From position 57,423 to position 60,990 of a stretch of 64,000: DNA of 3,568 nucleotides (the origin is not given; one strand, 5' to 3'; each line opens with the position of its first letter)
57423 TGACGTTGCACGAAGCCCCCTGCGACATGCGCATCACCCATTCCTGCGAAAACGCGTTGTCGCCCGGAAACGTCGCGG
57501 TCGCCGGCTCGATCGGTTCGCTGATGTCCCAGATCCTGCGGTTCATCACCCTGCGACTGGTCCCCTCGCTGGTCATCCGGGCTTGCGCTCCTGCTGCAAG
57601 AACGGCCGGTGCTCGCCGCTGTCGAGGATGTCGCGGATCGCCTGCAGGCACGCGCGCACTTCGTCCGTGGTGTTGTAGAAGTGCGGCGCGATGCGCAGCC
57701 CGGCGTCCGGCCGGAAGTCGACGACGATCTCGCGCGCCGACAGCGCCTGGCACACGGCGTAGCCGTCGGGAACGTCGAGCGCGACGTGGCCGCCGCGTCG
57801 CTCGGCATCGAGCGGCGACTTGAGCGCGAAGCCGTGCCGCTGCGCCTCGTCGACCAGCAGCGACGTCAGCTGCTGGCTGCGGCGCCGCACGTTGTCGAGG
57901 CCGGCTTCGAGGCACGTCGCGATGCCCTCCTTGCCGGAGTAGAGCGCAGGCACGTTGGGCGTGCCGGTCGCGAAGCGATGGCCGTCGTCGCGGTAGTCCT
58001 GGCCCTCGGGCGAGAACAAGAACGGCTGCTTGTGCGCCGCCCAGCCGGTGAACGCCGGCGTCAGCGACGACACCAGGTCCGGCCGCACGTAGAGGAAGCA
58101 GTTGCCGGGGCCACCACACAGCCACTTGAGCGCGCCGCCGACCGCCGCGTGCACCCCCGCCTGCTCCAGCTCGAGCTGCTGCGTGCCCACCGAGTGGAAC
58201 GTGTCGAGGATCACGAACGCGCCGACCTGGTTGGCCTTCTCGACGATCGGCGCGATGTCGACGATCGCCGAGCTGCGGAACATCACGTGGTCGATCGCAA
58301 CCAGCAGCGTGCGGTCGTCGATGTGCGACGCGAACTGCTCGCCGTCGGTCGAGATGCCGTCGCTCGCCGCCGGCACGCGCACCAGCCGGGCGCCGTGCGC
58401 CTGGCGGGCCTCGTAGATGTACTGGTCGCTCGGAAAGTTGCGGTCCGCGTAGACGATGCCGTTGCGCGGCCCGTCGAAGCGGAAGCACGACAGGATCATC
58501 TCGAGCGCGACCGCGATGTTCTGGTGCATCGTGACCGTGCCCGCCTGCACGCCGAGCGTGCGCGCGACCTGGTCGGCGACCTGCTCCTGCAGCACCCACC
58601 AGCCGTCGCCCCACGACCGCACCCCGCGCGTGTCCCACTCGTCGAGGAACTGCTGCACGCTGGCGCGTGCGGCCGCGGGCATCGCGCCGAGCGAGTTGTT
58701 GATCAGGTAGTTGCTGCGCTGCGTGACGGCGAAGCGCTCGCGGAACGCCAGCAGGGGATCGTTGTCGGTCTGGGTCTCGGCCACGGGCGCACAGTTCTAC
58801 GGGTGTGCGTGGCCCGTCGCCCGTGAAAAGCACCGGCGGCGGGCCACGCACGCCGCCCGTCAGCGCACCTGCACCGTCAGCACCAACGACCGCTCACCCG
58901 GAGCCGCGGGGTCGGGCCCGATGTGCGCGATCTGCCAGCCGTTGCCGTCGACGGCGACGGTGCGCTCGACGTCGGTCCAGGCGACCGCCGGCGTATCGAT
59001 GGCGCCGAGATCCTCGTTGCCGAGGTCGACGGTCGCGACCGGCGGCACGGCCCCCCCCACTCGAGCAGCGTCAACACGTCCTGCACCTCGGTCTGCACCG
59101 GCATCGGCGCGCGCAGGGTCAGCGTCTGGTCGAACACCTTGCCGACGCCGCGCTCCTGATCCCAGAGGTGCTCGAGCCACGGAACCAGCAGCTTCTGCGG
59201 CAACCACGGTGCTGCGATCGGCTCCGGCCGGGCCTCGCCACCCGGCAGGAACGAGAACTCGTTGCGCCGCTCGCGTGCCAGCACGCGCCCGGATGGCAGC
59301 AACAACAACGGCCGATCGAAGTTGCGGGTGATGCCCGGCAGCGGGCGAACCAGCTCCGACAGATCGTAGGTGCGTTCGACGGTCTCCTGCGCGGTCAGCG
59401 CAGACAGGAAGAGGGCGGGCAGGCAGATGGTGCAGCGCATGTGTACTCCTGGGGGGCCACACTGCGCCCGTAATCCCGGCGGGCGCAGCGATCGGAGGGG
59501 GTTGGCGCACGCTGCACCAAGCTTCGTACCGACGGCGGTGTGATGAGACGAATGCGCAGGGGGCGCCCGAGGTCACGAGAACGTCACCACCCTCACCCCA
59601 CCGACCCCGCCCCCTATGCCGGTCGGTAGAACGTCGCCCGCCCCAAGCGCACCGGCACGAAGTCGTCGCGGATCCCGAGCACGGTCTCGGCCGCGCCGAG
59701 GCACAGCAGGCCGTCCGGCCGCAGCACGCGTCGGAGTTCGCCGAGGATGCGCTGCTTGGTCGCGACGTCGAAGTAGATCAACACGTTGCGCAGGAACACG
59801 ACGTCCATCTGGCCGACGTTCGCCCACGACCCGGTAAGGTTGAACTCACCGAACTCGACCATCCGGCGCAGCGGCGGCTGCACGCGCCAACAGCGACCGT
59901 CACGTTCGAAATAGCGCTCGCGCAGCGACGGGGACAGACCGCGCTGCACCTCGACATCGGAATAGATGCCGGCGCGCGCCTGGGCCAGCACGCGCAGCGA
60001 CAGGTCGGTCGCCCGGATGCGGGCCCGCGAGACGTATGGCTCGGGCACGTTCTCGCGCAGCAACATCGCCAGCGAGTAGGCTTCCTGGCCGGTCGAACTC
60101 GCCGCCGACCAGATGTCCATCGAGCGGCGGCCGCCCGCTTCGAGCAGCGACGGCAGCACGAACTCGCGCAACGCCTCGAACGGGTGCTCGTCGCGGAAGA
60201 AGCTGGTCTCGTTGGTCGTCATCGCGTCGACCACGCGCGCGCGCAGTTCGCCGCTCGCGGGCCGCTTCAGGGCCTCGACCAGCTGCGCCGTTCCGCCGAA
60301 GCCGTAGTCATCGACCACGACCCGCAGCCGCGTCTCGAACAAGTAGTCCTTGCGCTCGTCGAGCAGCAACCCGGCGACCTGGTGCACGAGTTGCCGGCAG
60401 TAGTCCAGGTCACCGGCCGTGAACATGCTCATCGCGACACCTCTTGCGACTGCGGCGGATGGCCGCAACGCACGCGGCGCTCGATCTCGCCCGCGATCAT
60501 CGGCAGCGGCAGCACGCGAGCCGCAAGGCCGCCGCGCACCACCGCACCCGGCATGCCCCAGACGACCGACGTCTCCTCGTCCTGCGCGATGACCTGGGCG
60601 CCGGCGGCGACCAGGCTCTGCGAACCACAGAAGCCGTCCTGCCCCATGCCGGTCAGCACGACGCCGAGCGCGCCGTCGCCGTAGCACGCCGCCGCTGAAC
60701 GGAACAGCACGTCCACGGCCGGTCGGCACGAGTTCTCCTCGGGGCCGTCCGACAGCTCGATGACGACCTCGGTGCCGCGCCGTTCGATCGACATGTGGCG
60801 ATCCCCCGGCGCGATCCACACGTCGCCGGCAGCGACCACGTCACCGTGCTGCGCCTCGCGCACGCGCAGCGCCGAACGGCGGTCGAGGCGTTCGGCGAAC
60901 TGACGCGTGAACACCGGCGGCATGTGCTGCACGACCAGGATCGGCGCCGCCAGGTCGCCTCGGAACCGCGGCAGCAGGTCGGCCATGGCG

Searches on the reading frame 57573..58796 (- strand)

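Call 14: search_protein_families(library=pfam, proteins=[window:57573-58796:-])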
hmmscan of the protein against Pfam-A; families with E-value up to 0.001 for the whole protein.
window:57573-58796:- (407 aa): 2 families
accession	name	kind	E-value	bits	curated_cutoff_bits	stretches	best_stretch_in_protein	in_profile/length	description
PF00266.25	Aminotran_5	-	1.1e-25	90.8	21.5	1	38-359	10-335/371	Aminotransferase class-V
PF22580.2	KYNU_C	-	1.4e-19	70.3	27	1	303-386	1-89/90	Kynureninase C-terminal domain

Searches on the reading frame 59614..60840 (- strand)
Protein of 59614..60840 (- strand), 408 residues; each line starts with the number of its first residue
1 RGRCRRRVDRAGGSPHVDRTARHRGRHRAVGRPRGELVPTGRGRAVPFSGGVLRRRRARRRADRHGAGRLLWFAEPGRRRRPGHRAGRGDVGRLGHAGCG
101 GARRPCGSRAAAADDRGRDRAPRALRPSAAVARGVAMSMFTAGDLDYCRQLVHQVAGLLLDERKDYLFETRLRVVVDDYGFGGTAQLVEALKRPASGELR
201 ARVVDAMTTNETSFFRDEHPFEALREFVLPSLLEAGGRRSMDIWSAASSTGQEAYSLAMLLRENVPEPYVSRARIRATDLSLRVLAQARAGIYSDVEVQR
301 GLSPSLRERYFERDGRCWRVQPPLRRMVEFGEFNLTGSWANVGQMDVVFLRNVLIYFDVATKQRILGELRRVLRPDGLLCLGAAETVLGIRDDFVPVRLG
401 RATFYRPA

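Call 65: search_protein_families(library=pfam, proteins=[window:59614-60840:-], max_evalue=0.01)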
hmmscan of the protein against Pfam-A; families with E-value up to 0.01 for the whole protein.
window:59614-60840:- (408 aa): 5 families
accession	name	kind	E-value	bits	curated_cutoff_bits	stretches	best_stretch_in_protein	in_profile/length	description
PF01739.24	CheR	-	7.6e-55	185.8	27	1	210-395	1-187/195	CheR methyltransferase, SAM binding domain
PF08241.18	Methyltransf_11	-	5e-05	24.3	21.2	1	343-380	59-94/95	Methyltransferase domain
PF08242.18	Methyltransf_12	-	0.00029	21.9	30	1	334-379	64-98/98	Methyltransferase domain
PF13649.12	Methyltransf_25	-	0.00076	20.6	27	0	342-377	62-97/97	Methyltransferase domain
PF13847.12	Methyltransf_31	-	0.009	16.1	27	0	343-382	73-110/145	Methyltransferase domain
